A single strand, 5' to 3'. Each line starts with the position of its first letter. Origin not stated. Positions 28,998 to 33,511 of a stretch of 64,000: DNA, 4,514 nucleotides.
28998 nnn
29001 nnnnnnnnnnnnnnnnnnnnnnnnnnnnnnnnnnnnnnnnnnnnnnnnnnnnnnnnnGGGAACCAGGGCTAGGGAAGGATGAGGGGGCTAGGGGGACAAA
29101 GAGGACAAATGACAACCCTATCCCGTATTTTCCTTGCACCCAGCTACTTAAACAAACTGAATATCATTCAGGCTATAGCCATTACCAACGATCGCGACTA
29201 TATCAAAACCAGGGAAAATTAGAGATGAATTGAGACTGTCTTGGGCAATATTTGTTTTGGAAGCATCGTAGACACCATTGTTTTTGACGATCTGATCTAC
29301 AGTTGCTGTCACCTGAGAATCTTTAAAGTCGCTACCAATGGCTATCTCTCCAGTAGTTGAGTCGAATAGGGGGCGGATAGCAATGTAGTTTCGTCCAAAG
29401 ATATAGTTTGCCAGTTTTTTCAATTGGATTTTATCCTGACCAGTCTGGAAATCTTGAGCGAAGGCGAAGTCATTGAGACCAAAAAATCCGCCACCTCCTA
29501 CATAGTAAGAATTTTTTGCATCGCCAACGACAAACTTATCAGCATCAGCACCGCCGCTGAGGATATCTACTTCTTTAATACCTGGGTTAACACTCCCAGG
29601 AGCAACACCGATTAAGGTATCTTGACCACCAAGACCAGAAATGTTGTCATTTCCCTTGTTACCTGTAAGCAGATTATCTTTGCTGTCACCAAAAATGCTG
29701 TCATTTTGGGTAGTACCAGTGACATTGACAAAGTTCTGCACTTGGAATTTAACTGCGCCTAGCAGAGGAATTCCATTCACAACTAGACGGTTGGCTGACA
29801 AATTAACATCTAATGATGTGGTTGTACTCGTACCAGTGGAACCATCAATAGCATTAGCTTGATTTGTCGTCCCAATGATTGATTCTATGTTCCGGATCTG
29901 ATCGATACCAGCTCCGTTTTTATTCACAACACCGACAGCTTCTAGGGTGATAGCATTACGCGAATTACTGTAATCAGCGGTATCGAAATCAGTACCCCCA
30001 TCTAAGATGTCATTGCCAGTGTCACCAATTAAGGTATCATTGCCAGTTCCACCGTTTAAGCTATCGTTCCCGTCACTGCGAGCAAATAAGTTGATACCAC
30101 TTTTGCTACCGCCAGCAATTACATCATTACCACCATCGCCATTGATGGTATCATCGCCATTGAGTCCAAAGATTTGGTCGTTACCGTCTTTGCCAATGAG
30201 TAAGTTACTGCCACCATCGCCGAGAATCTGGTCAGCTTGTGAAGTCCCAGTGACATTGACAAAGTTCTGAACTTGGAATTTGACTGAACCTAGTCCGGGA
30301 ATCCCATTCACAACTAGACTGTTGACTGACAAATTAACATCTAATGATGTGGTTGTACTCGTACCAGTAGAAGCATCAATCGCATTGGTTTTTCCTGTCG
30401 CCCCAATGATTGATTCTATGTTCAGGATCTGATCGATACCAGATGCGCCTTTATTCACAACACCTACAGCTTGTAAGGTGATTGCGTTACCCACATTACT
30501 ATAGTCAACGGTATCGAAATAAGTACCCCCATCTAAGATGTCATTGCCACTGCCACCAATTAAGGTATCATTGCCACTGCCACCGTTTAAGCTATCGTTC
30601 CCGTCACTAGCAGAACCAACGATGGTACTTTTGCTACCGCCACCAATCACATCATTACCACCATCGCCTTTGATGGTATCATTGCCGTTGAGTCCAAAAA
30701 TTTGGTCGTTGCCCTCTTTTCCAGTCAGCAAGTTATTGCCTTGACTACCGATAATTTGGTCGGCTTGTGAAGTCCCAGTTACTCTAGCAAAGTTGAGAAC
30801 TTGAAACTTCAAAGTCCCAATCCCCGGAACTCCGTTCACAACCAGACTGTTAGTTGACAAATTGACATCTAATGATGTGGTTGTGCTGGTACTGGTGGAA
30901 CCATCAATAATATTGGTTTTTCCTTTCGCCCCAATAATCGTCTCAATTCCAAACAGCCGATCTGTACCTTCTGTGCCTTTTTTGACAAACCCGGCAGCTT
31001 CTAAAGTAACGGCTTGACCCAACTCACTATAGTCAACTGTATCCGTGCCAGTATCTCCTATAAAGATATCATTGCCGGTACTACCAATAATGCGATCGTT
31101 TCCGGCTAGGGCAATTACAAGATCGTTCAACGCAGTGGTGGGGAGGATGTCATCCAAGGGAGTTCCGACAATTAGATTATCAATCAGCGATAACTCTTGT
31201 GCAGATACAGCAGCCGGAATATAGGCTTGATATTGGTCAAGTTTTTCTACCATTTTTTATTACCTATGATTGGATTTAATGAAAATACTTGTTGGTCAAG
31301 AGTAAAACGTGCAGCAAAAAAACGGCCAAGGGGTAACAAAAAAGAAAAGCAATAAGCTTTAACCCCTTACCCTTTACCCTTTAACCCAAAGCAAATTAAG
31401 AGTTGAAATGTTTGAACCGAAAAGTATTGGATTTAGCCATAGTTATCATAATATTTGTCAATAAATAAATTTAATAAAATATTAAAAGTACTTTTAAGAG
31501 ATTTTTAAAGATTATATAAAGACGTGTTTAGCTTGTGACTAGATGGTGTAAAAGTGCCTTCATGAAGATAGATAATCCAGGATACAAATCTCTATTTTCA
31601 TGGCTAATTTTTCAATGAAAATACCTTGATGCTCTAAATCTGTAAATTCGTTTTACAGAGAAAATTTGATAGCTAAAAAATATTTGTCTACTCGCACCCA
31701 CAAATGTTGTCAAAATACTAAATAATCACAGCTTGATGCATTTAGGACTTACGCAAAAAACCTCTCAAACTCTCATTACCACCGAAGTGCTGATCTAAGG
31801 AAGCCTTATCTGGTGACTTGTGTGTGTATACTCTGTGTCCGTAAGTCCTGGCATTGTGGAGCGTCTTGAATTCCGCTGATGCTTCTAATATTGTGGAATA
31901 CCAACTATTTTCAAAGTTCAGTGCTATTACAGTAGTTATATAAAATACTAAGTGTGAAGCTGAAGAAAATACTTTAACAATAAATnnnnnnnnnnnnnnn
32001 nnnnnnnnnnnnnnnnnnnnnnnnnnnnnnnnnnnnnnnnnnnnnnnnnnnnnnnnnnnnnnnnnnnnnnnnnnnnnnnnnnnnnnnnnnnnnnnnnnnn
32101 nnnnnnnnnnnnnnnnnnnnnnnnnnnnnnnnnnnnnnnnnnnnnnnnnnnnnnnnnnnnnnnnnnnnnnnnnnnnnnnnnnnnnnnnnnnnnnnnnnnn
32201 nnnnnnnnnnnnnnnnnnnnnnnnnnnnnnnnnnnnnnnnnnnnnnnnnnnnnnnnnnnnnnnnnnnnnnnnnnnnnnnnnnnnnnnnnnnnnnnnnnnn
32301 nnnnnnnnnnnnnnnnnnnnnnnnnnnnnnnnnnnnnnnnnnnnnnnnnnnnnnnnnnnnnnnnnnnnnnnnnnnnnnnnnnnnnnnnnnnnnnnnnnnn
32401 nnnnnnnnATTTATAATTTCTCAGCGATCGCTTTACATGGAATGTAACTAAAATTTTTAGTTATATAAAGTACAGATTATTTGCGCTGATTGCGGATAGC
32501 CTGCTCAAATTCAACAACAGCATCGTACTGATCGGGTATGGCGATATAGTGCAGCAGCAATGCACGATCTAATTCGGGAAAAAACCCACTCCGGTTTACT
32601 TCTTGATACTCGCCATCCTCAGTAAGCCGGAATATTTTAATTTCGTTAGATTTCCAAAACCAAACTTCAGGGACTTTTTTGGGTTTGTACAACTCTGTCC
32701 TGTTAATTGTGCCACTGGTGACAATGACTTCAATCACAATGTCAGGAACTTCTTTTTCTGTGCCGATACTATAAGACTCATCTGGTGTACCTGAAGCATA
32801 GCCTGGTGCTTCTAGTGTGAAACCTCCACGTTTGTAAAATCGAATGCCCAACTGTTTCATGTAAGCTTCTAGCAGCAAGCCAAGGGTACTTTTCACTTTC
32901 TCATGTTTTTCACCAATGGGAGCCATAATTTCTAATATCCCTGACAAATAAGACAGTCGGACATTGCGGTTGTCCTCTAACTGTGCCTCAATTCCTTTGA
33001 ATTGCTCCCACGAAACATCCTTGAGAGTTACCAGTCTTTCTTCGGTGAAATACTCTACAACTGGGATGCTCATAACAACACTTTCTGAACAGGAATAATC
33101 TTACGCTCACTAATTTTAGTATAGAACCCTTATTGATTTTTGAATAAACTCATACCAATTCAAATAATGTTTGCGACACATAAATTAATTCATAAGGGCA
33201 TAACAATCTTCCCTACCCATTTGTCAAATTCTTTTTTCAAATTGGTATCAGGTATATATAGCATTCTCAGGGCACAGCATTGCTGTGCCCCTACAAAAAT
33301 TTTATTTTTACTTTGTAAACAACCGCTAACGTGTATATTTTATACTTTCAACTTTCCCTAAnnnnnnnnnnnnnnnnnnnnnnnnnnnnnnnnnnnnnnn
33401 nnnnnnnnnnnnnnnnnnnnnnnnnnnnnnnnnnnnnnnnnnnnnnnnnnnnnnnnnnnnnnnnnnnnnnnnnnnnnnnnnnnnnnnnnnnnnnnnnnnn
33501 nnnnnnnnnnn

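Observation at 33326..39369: Three-gene export operon (parvulin-like protein, then cNMP-like/C39-like ABC, then HlyD) split by a 21-bp minisatellite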

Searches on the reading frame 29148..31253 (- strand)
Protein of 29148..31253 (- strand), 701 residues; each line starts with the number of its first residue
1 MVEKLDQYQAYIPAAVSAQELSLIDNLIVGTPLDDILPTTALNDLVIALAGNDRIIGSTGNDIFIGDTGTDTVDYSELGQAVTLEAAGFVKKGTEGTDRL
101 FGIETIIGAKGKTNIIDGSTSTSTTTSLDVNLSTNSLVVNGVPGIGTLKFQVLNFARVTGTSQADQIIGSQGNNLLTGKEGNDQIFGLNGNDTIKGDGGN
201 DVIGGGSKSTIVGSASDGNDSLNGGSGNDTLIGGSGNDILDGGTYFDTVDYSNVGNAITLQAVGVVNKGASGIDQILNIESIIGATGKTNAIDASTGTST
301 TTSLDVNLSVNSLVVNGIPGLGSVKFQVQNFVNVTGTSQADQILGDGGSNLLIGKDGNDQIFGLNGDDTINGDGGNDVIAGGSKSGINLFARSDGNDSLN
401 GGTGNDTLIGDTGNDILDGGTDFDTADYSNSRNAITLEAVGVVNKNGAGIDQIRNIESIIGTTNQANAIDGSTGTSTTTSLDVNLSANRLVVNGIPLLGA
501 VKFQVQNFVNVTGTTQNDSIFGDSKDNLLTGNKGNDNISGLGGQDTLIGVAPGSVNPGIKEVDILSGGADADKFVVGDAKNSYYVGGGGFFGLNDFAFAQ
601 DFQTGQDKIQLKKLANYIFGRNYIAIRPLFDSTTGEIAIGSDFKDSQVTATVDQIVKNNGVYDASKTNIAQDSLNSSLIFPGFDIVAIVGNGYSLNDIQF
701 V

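Call 36: search_protein_families(library=pfam, proteins=[window:29148-31253:-], max_evalue=0.01)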
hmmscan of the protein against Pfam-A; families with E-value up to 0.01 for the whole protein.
window:29148-31253:- (701 aa): 1 family
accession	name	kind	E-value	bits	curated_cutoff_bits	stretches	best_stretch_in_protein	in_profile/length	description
PF00353.25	HemolysinCabind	-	2.6e-41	139.6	23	7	159-194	1-36/36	RTX calcium-binding nonapeptide repeat (4 copies)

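Call 80: search_protein_families(library=ncbifam, proteins=[window:29148-31253:-], max_evalue=0.01)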
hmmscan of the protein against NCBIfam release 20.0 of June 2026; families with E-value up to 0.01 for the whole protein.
window:29148-31253:- (701 aa): 8 families
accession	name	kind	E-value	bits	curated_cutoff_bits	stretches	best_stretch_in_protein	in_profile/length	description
NF046115.1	Ca_rpt_SMc04171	equivalog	1.1e-26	94.1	625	2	34-253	295-493/574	SMc04171 family calcium-binding repeat protein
NF033943.0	RTX_toxin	subfamily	9.6e-26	90.2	1000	4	158-250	699-791/930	RTX family hemolysin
NF053766.1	ZapA_metallo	exception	8e-23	81.2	940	5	510-643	332-447/483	ZapA family metalloprotease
NF035945.1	Zn_serralysin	subfamily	5.1e-19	68.8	500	4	159-202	323-366/462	serralysin family metalloprotease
NF033203.1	entero_EhxA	exception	1.3e-18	66.6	2000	3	335-424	733-820/997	enterohemolysin EhxA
NF050046.1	PueAB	exception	8e-17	60.9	670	4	211-400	372-556/616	polyurethane esterase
NF051884.1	ProteaseSapA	equivalog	7.3e-09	34.8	1200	1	207-305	321-422/644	protease SapA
NF052454.1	BtaGlycanEglC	equivalog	5.3e-08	32.2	700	1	506-551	89-134/459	endo-1,3-1,4-beta-glycanase EglC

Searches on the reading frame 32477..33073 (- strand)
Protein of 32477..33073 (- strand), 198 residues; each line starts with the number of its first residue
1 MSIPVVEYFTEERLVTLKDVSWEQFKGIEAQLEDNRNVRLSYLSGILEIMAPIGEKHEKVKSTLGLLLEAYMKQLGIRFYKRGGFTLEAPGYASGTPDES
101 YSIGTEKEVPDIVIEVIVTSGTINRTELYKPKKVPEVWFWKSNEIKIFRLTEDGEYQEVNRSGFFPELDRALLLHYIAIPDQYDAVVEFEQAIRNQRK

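Call 36: search_protein_families(library=pfam, proteins=[window:32477-33073:-], max_evalue=0.01)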
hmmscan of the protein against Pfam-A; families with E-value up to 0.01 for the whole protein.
window:32477-33073:- (198 aa): 1 family
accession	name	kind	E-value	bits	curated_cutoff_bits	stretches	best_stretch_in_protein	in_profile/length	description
PF05685.18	Uma2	-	1.5e-20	73.8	27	1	23-164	2-154/172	Putative restriction endonuclease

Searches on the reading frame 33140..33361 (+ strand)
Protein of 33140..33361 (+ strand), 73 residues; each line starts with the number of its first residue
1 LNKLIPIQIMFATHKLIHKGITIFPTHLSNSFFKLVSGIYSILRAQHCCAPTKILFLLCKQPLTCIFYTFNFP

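Call 80: search_protein_families(library=ncbifam, proteins=[window:33140-33361:+], max_evalue=0.01)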
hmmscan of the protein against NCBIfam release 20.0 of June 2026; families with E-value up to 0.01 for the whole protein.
window:33140-33361:+ (73 aa): 0 families
